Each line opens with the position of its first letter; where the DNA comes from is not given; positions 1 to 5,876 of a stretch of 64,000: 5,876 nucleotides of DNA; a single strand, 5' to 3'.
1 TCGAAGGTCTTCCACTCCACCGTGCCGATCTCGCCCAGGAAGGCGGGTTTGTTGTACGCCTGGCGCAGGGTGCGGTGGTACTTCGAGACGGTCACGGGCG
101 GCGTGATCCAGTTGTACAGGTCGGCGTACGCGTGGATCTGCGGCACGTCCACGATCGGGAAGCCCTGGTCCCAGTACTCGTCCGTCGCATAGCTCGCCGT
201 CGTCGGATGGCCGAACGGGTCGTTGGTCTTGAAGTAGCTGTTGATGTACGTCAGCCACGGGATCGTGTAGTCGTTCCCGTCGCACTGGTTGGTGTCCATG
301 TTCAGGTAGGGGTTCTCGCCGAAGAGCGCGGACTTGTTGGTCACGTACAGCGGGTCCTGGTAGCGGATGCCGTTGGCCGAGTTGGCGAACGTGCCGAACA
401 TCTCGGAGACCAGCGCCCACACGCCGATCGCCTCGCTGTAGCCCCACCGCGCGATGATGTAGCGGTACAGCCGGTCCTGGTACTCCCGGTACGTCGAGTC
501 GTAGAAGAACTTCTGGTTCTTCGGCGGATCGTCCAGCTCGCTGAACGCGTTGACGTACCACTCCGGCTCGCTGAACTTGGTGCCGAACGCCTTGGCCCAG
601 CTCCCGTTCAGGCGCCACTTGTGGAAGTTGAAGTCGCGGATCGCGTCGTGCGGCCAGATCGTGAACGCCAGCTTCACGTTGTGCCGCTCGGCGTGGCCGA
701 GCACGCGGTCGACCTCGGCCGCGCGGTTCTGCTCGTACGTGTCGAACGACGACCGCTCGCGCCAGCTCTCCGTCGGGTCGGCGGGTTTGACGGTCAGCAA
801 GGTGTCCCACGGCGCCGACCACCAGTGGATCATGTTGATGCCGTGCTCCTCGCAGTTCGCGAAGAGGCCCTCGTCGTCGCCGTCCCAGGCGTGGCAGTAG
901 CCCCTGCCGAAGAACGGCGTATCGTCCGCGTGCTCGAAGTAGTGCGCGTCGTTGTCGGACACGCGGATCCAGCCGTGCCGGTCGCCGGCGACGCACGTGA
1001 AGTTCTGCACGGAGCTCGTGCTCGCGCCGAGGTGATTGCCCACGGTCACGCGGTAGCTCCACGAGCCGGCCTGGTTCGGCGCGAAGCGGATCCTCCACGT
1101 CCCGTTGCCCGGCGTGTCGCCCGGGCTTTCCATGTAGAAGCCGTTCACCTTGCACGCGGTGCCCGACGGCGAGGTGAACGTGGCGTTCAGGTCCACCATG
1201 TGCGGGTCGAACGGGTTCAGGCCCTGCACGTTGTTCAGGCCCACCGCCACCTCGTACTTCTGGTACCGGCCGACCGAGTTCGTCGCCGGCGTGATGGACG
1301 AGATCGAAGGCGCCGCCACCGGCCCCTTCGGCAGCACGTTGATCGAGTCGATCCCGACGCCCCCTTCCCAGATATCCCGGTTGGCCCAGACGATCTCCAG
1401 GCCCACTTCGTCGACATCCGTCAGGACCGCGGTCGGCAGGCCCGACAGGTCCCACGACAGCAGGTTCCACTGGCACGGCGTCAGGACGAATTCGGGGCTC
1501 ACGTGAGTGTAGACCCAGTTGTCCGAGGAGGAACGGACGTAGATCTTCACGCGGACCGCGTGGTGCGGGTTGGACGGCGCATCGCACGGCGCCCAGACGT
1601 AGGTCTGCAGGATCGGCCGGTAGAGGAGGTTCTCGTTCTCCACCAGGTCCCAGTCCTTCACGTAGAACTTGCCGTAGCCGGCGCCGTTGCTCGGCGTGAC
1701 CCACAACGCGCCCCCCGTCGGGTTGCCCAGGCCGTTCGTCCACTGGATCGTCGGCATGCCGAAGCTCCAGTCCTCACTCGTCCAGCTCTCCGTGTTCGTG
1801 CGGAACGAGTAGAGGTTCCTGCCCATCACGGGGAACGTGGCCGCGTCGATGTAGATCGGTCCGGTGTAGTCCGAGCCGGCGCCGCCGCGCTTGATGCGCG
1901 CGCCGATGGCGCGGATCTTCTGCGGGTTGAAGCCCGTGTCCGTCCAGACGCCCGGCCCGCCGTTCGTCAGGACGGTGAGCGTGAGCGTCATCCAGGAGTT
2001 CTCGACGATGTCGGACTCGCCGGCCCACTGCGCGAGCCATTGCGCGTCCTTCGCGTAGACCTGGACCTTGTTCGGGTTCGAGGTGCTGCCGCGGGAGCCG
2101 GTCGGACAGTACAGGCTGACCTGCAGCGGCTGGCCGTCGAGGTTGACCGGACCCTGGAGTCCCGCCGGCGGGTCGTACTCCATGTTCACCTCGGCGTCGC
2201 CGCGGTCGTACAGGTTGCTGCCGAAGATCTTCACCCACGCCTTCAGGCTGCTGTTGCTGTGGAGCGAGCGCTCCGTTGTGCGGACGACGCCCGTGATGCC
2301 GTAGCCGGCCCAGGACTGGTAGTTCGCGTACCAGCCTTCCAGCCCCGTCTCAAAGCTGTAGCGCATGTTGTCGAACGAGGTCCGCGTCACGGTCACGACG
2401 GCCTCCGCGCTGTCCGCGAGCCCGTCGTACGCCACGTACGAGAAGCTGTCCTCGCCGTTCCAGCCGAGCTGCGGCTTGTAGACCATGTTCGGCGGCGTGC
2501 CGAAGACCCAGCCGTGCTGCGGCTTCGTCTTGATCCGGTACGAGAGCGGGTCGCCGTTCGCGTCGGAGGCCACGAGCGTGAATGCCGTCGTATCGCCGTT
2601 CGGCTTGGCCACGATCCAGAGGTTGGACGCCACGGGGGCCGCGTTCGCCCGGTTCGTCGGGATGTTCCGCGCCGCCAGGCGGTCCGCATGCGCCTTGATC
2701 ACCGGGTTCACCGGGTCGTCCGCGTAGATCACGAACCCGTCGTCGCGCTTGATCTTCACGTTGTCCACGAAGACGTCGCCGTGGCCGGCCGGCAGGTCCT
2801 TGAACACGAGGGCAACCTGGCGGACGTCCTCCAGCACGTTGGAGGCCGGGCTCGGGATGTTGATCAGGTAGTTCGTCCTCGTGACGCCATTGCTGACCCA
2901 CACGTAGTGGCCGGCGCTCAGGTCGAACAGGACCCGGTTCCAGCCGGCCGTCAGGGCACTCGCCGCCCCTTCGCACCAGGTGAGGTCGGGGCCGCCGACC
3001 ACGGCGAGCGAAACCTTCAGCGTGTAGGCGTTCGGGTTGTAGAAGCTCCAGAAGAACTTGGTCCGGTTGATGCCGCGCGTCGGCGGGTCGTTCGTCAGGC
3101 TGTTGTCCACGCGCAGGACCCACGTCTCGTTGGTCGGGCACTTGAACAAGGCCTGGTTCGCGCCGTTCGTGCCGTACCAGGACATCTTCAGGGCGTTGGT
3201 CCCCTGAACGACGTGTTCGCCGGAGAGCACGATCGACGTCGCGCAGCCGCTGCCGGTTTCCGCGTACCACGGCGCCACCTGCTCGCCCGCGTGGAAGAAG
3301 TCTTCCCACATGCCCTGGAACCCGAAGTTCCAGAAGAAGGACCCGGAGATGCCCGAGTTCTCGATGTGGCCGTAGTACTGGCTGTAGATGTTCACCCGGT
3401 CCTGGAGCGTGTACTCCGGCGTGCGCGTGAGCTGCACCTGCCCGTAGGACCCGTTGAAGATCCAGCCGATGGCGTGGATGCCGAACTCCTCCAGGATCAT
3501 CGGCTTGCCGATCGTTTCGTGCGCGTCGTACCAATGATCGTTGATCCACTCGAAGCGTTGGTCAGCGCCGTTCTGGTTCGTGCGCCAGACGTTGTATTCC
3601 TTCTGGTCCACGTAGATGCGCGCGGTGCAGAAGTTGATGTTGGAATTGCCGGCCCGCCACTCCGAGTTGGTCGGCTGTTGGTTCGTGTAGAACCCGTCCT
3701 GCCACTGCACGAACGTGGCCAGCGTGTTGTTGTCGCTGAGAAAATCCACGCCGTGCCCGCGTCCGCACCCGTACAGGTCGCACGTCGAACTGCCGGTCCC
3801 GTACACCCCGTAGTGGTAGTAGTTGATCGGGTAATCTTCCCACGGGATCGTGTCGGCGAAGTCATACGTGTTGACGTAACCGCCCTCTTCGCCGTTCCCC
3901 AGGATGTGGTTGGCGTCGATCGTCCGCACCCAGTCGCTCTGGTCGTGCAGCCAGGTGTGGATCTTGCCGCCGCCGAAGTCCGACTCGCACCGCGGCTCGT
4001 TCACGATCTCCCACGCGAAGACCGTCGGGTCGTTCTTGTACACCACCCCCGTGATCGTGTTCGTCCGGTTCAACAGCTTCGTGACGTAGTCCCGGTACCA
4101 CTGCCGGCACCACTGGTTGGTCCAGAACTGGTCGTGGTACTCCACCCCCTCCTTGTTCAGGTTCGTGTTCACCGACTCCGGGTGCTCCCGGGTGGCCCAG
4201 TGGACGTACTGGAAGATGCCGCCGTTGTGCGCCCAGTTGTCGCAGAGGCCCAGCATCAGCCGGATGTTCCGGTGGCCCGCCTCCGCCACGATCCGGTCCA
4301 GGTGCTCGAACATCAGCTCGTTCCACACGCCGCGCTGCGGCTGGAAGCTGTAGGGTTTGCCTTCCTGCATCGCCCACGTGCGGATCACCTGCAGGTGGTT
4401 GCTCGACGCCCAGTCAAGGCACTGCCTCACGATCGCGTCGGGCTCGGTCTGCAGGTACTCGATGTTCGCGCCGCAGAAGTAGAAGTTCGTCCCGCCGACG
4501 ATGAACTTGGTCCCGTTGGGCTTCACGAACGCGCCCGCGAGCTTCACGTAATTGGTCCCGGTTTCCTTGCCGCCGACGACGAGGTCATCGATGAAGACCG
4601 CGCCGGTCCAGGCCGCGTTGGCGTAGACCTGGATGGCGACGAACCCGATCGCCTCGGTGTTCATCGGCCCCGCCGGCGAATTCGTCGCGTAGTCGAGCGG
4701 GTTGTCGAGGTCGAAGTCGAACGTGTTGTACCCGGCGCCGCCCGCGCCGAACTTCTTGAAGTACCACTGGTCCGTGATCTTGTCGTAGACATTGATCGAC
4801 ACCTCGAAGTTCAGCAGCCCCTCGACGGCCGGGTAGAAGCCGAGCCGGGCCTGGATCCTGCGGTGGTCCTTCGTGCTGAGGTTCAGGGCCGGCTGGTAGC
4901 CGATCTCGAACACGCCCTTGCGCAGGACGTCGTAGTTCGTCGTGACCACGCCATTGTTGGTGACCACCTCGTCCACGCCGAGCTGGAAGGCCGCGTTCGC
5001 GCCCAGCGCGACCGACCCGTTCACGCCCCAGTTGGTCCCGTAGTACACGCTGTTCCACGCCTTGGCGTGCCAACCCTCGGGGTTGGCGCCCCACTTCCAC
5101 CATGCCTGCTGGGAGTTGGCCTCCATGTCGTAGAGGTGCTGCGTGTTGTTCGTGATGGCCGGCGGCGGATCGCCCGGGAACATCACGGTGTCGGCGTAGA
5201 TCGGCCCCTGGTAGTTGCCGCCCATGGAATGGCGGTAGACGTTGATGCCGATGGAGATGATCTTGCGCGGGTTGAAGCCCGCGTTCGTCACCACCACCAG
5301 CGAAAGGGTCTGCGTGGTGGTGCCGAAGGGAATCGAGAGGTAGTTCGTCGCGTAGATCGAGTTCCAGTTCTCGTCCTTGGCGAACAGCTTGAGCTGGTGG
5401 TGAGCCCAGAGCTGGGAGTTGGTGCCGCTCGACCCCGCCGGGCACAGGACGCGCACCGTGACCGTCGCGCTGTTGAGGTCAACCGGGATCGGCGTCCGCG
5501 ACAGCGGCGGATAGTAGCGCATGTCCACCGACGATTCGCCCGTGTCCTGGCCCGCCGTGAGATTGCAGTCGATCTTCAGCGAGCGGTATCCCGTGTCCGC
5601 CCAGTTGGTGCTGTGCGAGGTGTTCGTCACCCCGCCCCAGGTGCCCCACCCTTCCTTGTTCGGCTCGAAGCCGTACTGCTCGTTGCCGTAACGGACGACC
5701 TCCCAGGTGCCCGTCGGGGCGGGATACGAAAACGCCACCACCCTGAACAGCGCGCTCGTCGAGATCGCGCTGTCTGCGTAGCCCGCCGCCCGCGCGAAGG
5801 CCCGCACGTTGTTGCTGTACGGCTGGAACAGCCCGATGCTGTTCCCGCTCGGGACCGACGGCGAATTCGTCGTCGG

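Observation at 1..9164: Gene of more than 9 kb missing from the ORF track, masked by a 2577-aa antisense shadow ORF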

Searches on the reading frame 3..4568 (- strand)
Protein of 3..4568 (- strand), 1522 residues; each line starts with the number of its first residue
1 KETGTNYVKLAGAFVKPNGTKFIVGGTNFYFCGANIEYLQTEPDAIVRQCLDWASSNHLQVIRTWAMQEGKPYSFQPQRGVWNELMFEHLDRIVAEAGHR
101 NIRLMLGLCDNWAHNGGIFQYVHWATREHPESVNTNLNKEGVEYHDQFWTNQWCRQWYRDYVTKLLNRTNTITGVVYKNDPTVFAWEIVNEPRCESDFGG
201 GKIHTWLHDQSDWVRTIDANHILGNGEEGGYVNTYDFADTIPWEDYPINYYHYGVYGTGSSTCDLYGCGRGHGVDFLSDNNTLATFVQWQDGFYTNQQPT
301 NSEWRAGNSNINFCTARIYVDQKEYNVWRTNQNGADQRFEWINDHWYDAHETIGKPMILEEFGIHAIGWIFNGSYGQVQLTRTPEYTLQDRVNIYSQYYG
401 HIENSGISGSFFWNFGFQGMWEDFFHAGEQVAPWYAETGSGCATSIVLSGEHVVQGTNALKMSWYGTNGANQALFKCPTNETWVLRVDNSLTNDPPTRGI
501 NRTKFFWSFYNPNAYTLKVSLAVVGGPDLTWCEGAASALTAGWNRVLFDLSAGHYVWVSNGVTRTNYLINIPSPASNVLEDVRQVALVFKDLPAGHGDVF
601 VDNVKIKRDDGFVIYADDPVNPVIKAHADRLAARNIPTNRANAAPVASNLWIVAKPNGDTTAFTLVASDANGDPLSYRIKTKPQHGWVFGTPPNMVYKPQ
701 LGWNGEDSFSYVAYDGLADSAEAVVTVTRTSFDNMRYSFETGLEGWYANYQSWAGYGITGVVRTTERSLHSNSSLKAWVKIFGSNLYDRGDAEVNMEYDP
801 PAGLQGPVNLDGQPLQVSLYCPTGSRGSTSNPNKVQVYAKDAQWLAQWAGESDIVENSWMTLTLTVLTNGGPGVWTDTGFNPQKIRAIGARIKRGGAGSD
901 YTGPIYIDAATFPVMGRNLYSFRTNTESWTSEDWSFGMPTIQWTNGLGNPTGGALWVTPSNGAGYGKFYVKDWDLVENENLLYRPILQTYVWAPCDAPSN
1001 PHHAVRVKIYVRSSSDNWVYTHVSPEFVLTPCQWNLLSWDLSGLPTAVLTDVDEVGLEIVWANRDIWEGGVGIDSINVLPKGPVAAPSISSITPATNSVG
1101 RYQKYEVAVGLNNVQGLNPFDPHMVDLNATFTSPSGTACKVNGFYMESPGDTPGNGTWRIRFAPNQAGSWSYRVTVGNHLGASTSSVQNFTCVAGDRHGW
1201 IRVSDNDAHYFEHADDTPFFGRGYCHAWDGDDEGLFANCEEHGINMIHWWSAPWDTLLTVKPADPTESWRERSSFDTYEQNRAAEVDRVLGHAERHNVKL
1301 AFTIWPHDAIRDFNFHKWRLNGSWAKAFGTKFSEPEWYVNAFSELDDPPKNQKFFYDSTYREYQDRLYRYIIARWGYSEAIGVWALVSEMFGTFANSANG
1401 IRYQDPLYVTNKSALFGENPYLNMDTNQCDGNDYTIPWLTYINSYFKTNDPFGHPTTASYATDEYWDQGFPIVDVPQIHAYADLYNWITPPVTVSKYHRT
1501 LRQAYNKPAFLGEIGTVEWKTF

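Call 40: find_related_loci(query=window:3-4568:-, collection=genome_contigs, flank=8000)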
Query window:3-4568:- (1522 aa) in genome_contigs; peptide patterns used: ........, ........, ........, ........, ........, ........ (x = any residue, [..] = any of these).
18 stretches matched a pattern; 7 encode a relative of the query (tblastn E <= 1e-3); 6 distinct loci.
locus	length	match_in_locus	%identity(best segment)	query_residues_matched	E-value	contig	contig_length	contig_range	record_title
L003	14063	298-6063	70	1-1522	0e+0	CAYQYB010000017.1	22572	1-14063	MAG TPA_asm: uncultured Verrucomicrobiota bacterium isolate SRP220891_co2_89 genome assembly, contig: NODE_3553_length_2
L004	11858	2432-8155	65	1-1522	0e+0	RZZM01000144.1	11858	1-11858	MAG: Spartobacteria bacterium isolate INTA.AUR.068 contig-100_2530, whole genome shotgun sequence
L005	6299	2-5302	62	403-1522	0e+0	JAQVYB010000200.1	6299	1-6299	MAG: Kiritimatiellae bacterium isolate STF2_14 NODE_43144_length_6299_cov_3.600616_Sandtown_F2, whole genome shotgun seq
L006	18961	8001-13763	71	1-1522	0e+0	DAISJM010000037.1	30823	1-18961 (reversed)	MAG TPA_asm: Verrucomicrobiota bacterium isolate CTOTU18273 NODE_1428_length_30823_cov_7.078783, whole genome shotgun se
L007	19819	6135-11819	64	1-1522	0e+0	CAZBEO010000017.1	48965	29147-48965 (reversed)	MAG TPA_asm: uncultured Verrucomicrobiota bacterium isolate binchicken_co181_620 genome assembly, contig: NODE_797_lengt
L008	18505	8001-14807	58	1-1522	0e+0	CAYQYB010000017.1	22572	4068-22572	MAG TPA_asm: uncultured Verrucomicrobiota bacterium isolate SRP220891_co2_89 genome assembly, contig: NODE_3553_length_2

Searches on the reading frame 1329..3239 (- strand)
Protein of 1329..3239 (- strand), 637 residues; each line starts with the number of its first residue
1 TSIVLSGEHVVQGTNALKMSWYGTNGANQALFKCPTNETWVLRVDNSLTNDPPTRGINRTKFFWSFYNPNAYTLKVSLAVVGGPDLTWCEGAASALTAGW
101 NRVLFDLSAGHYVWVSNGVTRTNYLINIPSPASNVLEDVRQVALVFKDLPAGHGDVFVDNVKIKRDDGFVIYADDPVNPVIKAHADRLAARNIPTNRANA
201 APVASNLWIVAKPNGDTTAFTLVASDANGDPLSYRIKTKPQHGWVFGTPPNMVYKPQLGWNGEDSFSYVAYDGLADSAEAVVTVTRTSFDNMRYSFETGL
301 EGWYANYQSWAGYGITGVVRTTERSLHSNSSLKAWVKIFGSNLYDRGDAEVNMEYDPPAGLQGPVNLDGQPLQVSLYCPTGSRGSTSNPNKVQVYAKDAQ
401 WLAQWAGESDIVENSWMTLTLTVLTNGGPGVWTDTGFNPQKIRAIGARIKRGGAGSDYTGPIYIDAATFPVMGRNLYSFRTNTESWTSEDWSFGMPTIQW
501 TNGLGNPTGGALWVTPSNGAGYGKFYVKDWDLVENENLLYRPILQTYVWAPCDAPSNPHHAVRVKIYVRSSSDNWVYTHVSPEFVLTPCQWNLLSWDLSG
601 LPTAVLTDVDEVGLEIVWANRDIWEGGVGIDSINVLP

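Call 73: search_solved_structures(query=window:1329-3239:-, max_evalue=1)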
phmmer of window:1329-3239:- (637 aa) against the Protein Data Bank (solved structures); distinct sequences matched with E-value up to 1: 1.
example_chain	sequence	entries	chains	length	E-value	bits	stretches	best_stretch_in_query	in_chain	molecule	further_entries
2lz0_A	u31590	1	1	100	0.94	10.8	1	254-296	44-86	Uncharacterized protein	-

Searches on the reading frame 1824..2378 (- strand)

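Call 51: search_protein_families(library=pfam, max_evalue=1, proteins=[window:1824-2378:-])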
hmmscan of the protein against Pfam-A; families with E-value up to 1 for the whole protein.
window:1824-2378:- (185 aa): 1 family
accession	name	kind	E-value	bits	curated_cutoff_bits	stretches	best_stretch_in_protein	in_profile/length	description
PF21253.3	Mann_GBD_bact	-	0.00011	22.8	27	1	7-111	1-103/143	Mannanase, galactose-binding domain-like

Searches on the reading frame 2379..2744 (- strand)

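Call 51: search_protein_families(library=pfam, max_evalue=1, proteins=[window:2379-2744:-])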
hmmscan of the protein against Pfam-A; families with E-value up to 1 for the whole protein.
window:2379-2744:- (122 aa): 3 families
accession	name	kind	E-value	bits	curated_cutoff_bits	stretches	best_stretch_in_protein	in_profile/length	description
PF17963.7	Big_9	-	3.3e-13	50.8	23.6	1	34-120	1-89/89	Bacterial Ig domain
PF17892.7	Cadherin_5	-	2.9e-06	27.4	26.5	1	34-120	2-96/98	Cadherin-like domain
PF17803.7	Cadherin_4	-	9.1e-05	23.3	25.1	1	30-80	7-61/71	Bacterial cadherin-like domain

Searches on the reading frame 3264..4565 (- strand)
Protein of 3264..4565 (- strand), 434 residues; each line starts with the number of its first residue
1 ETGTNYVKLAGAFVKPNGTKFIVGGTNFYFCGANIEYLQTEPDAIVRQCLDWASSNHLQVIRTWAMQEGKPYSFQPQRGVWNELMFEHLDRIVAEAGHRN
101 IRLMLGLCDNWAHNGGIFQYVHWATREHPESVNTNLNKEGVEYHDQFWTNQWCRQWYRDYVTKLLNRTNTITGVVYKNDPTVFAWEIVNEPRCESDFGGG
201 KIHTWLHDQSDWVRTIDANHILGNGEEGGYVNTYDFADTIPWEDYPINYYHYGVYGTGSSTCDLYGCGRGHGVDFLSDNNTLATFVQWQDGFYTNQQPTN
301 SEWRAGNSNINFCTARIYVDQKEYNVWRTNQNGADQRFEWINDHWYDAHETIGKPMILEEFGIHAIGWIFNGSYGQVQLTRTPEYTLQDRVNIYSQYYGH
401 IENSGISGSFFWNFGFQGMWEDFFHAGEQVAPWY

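Call 9: search_protein_families(library=pfam, max_evalue=1, proteins=[window:3264-4565:-])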
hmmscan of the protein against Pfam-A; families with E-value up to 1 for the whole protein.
seq(434 aa): 0 families

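Call 10: search_solved_structures(query=window:3264-4565:-, max_evalue=0.01, show_alignments=2)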
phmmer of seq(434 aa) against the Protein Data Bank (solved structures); distinct sequences matched with E-value up to 0.01: 17.
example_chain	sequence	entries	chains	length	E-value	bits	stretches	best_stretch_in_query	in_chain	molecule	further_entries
9m20_A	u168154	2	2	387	1.1e-46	163.1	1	10-234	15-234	mannan endo-1,4-beta-mannosidase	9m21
1rh9_A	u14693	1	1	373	1e-43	153.2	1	13-233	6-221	endo-beta-mannanase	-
8gf3_A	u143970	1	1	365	1.5e-43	152.7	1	10-230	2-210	GH5 Mannanase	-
3pz9_A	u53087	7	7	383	2.5e-34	122.3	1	15-236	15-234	Mannan endo-1,4-beta-mannosidase. Glycosyl Hydrolase family 5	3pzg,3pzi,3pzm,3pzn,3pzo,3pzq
4qp0_A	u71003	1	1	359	7.8e-34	120.7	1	10-230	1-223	Endo-beta-mannanase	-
6tn6_A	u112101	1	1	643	1.1e-32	116.8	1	22-236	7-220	Mannan endo-1,4-beta-mannosidase. Glycosyl Hydrolase family 5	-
1uuq_A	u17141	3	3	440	6.9e-20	74.6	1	5-246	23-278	MANNOSYL-OLIGOSACCHARIDE GLUCOSIDASE | MAN5A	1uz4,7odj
3wfl_A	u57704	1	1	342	1.6e-18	70.1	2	155-249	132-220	beta-mannanase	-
4lyp_A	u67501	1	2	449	1.7e-18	70.1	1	55-236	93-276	Exo-beta-1,4-mannosidase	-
3ziz_A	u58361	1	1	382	2e-18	69.8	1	10-229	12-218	GH5 ENDO-BETA-1,4-MANNANASE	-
4lyq_A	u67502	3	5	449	8.3e-18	67.8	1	55-236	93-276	Exo-beta-1,4-mannosidase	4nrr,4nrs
4lyr_A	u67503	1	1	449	9.5e-18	67.6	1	55-236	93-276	Exo-beta-1,4-mannosidase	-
4awe_A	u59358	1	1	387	5.2e-15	58.6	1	88-231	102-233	ENDO-BETA-D-1,4-MANNANASE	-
31ao_A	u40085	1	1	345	2.2e-14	56.5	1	13-233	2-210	Probable mannan endo-1,4-beta-mannosidase A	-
3wh9_A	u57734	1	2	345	6.9e-14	54.9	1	13-236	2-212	Endo-beta-1,4-mannanase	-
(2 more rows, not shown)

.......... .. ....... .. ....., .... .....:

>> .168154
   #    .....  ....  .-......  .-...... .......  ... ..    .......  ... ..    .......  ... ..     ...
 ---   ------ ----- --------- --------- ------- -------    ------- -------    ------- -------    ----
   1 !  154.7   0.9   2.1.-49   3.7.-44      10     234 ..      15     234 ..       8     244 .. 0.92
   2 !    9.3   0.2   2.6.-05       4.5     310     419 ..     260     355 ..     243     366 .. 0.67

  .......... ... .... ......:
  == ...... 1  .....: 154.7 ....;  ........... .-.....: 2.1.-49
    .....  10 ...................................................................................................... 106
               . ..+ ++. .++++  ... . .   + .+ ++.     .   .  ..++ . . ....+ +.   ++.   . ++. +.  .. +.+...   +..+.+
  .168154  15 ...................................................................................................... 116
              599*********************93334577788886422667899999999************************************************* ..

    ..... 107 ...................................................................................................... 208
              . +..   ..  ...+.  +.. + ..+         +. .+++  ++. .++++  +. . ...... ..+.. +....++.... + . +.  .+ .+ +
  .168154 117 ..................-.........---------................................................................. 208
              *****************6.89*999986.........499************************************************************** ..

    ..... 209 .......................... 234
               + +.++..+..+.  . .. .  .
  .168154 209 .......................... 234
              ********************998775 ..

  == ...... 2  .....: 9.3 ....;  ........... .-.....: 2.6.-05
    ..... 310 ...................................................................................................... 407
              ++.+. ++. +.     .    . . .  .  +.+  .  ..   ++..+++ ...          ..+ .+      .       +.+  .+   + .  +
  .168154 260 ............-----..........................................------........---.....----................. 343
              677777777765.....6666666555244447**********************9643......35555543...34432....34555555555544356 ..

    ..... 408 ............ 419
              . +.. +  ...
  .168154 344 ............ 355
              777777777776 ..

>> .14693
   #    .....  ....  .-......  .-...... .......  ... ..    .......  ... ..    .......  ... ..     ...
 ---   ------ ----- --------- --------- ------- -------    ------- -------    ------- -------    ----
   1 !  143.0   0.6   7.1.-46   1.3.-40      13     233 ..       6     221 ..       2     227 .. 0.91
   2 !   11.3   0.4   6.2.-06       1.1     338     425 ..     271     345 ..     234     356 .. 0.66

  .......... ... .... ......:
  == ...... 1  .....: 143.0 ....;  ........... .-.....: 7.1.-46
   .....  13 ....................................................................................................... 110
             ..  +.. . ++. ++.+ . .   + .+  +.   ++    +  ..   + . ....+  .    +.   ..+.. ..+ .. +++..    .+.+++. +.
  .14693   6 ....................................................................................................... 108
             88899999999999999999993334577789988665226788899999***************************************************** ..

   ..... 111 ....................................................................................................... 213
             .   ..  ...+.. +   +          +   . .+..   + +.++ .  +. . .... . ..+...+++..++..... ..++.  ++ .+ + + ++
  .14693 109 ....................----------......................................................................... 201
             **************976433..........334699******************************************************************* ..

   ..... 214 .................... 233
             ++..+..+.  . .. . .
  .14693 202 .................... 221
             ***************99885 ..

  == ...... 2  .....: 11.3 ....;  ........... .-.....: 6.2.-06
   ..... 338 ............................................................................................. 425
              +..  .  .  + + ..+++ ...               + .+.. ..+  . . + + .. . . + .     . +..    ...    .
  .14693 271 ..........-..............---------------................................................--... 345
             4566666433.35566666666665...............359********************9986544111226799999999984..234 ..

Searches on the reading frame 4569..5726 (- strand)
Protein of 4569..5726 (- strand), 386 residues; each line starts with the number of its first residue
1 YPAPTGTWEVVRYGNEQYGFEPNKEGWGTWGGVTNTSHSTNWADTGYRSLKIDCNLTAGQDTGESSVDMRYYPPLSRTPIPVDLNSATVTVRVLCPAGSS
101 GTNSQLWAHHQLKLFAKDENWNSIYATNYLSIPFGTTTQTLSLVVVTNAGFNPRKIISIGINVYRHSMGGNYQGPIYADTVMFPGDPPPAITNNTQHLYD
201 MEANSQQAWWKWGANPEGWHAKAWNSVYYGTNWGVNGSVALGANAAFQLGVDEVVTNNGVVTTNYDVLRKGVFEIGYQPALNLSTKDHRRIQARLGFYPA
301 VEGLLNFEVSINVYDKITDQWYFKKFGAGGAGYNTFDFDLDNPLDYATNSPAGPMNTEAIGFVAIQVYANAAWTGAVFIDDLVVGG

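Call 72: search_solved_structures(query=window:4569-5726:-, max_evalue=1)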
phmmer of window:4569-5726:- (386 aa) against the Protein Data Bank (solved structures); distinct sequences matched with E-value up to 1: 0.

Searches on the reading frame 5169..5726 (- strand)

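Call 51: search_protein_families(library=pfam, max_evalue=1, proteins=[window:5169-5726:-])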
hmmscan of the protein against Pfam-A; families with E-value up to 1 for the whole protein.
window:5169-5726:- (186 aa): 1 family
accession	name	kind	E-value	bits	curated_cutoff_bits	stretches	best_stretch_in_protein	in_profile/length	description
PF21253.3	Mann_GBD_bact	-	5.9e-05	23.7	27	1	18-168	1-132/143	Mannanase, galactose-binding domain-like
